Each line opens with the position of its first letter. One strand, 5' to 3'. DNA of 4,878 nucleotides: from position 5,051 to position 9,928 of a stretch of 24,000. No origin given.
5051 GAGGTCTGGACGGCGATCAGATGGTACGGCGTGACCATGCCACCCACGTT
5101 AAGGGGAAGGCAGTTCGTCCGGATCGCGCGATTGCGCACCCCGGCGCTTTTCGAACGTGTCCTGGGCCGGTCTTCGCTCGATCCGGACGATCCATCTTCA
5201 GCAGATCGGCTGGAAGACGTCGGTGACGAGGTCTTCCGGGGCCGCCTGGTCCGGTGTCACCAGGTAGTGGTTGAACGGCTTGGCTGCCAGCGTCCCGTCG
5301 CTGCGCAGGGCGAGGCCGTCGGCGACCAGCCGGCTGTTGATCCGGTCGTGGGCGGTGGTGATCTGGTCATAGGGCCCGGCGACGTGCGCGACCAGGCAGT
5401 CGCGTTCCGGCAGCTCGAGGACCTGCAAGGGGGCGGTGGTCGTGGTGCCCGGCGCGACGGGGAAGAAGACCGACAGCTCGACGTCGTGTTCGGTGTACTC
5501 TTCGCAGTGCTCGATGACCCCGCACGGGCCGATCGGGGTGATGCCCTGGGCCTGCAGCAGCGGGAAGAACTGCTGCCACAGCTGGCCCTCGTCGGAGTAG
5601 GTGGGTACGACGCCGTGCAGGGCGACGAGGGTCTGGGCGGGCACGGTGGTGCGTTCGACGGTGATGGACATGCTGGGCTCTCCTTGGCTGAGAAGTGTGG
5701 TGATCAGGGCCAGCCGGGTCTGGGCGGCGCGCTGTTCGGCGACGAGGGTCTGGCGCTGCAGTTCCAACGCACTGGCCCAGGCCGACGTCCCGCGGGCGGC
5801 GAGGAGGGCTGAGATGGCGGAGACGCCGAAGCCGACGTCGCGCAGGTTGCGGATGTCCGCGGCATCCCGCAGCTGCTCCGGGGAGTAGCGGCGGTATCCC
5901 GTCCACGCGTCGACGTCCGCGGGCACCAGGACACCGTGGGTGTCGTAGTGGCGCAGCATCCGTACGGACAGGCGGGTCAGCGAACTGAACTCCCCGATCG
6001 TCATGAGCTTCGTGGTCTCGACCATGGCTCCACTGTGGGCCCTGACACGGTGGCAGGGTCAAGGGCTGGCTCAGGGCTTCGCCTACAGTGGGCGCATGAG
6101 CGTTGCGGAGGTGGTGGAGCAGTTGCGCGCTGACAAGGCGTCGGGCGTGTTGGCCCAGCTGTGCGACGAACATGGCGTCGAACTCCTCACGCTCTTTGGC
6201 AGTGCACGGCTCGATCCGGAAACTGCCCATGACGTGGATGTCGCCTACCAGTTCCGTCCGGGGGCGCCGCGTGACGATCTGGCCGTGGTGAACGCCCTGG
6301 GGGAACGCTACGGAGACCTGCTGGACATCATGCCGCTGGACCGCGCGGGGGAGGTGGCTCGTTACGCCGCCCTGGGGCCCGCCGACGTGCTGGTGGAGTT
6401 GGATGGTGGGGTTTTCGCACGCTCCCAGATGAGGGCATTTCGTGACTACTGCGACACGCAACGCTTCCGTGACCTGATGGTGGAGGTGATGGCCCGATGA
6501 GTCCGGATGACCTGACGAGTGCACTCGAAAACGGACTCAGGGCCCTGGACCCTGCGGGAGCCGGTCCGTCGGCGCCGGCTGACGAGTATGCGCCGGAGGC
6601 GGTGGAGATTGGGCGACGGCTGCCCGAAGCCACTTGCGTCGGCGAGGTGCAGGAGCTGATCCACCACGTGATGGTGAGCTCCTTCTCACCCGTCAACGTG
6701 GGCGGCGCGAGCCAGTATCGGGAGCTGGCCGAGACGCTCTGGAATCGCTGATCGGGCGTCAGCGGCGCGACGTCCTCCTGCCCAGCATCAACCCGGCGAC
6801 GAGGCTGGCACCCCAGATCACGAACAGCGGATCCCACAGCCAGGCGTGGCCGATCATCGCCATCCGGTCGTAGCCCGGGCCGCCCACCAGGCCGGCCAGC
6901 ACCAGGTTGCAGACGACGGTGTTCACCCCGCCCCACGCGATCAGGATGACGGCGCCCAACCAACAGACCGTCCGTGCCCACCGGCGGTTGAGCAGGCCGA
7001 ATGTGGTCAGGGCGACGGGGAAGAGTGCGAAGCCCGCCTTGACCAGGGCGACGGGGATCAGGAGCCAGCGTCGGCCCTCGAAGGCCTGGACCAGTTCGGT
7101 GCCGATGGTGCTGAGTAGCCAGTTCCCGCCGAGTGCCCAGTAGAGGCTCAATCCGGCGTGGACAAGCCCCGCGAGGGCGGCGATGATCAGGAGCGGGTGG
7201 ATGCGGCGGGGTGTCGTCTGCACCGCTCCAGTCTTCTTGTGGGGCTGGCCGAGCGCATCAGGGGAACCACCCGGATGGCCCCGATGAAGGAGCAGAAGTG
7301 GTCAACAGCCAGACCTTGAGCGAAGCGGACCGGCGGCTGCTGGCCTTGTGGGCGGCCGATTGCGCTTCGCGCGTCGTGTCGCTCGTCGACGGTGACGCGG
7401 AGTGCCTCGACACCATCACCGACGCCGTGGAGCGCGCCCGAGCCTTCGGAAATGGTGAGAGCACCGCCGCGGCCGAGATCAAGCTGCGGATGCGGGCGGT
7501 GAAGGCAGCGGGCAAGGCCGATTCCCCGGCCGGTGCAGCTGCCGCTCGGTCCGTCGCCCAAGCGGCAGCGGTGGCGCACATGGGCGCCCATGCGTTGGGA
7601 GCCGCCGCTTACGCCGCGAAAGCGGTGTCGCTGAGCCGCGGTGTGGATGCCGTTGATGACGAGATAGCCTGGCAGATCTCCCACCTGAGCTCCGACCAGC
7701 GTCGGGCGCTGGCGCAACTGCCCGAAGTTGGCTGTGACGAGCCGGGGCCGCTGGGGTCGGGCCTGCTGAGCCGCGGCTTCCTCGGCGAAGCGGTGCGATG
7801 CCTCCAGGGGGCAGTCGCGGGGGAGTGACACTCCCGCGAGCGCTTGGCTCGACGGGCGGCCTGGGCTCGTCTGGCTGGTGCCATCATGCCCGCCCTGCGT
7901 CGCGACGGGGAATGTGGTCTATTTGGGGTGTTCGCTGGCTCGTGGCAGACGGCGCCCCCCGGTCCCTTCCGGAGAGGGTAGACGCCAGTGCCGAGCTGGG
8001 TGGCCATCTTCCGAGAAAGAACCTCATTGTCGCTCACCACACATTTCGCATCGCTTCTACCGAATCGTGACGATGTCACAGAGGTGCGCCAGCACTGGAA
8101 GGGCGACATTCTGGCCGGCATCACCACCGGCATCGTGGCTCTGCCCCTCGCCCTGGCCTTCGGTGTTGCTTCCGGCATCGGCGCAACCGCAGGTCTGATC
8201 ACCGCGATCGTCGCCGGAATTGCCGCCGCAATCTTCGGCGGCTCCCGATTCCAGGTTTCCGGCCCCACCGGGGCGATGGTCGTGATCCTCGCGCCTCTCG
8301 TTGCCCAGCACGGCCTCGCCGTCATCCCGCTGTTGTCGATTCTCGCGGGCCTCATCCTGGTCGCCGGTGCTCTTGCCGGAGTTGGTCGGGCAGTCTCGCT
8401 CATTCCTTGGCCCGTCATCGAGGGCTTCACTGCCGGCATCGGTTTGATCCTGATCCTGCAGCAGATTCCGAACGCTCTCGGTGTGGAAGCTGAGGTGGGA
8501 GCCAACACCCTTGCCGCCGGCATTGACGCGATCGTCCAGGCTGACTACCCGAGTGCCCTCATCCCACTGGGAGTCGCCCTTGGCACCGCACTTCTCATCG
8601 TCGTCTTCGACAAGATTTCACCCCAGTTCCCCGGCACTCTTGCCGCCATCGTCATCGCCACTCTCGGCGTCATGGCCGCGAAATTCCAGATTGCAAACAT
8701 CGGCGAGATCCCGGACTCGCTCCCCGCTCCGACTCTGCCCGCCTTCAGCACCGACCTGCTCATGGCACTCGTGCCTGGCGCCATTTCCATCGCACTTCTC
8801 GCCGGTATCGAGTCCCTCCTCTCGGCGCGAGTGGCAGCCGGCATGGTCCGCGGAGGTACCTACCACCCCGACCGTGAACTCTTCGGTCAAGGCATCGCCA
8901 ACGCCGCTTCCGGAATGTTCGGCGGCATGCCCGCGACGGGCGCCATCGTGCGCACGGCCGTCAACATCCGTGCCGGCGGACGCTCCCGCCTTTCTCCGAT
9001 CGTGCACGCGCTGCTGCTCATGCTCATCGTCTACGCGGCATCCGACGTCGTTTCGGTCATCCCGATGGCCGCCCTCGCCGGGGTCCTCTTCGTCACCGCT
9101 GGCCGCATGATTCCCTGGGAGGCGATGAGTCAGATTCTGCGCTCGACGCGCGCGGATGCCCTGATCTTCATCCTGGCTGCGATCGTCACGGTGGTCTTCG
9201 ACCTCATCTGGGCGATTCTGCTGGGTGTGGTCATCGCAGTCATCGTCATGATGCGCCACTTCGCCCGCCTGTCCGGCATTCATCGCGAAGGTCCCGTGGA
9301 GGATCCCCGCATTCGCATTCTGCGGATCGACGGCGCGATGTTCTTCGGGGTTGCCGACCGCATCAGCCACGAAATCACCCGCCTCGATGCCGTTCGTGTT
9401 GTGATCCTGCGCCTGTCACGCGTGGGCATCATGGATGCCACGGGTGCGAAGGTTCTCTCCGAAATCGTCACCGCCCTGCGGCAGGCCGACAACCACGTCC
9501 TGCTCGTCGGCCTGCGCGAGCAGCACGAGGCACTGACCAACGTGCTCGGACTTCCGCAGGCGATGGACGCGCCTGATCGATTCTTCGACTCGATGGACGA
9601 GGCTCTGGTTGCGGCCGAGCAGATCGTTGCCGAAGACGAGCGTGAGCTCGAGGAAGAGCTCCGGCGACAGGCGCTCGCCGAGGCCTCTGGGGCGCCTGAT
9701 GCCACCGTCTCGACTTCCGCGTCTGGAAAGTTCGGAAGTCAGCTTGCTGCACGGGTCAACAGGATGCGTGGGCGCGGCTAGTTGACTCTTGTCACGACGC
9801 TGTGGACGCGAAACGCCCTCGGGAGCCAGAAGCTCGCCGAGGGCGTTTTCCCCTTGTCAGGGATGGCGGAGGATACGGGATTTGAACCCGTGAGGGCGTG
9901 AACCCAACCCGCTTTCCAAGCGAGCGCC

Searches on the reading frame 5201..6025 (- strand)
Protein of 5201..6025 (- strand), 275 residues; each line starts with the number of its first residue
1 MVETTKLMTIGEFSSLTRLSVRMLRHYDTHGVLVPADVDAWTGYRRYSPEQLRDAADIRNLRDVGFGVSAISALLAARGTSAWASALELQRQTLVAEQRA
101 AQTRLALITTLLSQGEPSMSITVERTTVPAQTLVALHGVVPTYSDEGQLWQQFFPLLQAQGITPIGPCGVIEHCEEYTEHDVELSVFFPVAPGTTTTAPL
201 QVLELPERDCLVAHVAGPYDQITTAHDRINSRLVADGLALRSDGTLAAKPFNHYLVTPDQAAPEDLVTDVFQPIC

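Call 5: search_protein_families(library=pfam, proteins=[window:5201-6025:-], max_evalue=0.1)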
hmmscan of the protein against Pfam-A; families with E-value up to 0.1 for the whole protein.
window:5201-6025:- (275 aa): 5 families
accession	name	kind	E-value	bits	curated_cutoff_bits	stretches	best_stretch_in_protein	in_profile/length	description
PF13411.12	MerR_1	-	4.5e-14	52.7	21.6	1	8-77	1-68/69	MerR HTH family regulatory protein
PF00376.29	MerR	-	2.2e-11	43.8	28.2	1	9-47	1-38/38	MerR family regulatory protein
PF06445.20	GyrI-like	-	1.8e-10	41.7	26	1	126-274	6-154/155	GyrI-like small molecule binding domain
PF14526.11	Cass2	-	1.4e-05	25.7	27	1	127-240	4-125/150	Integron-associated effector binding protein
PF09278.17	MerR-DNA-bind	-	0.044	14.8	25.4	1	58-99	7-45/65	MerR, DNA binding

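Call 57: search_protein_families(library=padloc, proteins=[window:5201-6025:-], max_evalue=0.01)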
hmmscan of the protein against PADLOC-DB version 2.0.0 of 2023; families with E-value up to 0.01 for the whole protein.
window:5201-6025:- (275 aa): 1 family
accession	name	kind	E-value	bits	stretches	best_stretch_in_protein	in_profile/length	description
PDLC04133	mad1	-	6.9e-08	30.7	1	5-53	3-48/60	mads_1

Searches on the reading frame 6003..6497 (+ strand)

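Call 5: search_protein_families(library=pfam, proteins=[window:6003-6497:+], max_evalue=0.1)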
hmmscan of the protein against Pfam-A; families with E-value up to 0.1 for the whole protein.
window:6003-6497:+ (165 aa): 0 families

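Call 57: search_protein_families(library=padloc, proteins=[window:6003-6497:+], max_evalue=0.01)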
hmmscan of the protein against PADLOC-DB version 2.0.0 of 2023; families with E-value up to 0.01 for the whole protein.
window:6003-6497:+ (165 aa): 4 families
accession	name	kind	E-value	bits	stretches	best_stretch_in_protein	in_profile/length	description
PDLC04902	PDC-S09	-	8.6e-06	24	1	49-89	11-52/97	-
PDLC04905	PDC-S09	-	5.9e-05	21.3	1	49-92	11-55/101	-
PDLC04904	PDC-S09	-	0.00048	18.3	1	49-95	15-63/104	-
PDLC04906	PDC-S09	-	0.005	15.2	1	51-109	16-77/98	-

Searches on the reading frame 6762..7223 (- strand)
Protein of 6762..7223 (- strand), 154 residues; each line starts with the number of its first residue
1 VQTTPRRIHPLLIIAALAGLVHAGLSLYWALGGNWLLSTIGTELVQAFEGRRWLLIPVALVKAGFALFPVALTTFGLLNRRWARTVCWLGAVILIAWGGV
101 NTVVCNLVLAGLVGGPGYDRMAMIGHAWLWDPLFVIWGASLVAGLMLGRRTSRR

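Call 5: search_protein_families(library=pfam, proteins=[window:6762-7223:-], max_evalue=0.1)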
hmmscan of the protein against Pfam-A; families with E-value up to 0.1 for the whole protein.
window:6762-7223:- (154 aa): 1 family
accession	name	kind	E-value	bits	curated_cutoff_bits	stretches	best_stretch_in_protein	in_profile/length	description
PF13160.11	DUF3995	-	9.4e-16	58.9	34.3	1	20-140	2-123/124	Protein of unknown function (DUF3995)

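Call 57: search_protein_families(library=padloc, proteins=[window:6762-7223:-], max_evalue=0.01)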
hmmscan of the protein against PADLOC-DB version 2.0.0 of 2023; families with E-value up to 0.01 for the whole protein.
window:6762-7223:- (154 aa): 0 families

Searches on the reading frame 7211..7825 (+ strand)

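Call 5: search_protein_families(library=pfam, proteins=[window:7211-7825:+], max_evalue=0.1)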
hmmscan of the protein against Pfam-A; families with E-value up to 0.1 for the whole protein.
window:7211-7825:+ (205 aa): 1 family
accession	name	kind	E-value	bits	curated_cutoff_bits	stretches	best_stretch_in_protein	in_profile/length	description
PF21805.3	Imm5_like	-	1.8e-29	102.7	25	1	35-161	2-128/129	Imm-5 like putative immunity protein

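Call 57: search_protein_families(library=padloc, proteins=[window:7211-7825:+], max_evalue=0.01)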
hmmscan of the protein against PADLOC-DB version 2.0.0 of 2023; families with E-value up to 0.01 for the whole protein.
window:7211-7825:+ (205 aa): 0 families

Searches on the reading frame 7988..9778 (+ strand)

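Call 47: search_protein_families(library=pfam, proteins=[window:7988-9778:+], max_evalue=0.001)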
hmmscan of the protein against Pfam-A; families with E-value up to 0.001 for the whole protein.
window:7988-9778:+ (597 aa): 2 families
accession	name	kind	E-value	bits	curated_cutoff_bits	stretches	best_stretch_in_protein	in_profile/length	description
PF00916.26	Sulfate_transp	-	1.2e-72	245.2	23.2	1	38-396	2-379/380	Sulfate permease family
PF01740.26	STAS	-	1.1e-13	51.2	22.6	1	438-539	6-106/106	STAS domain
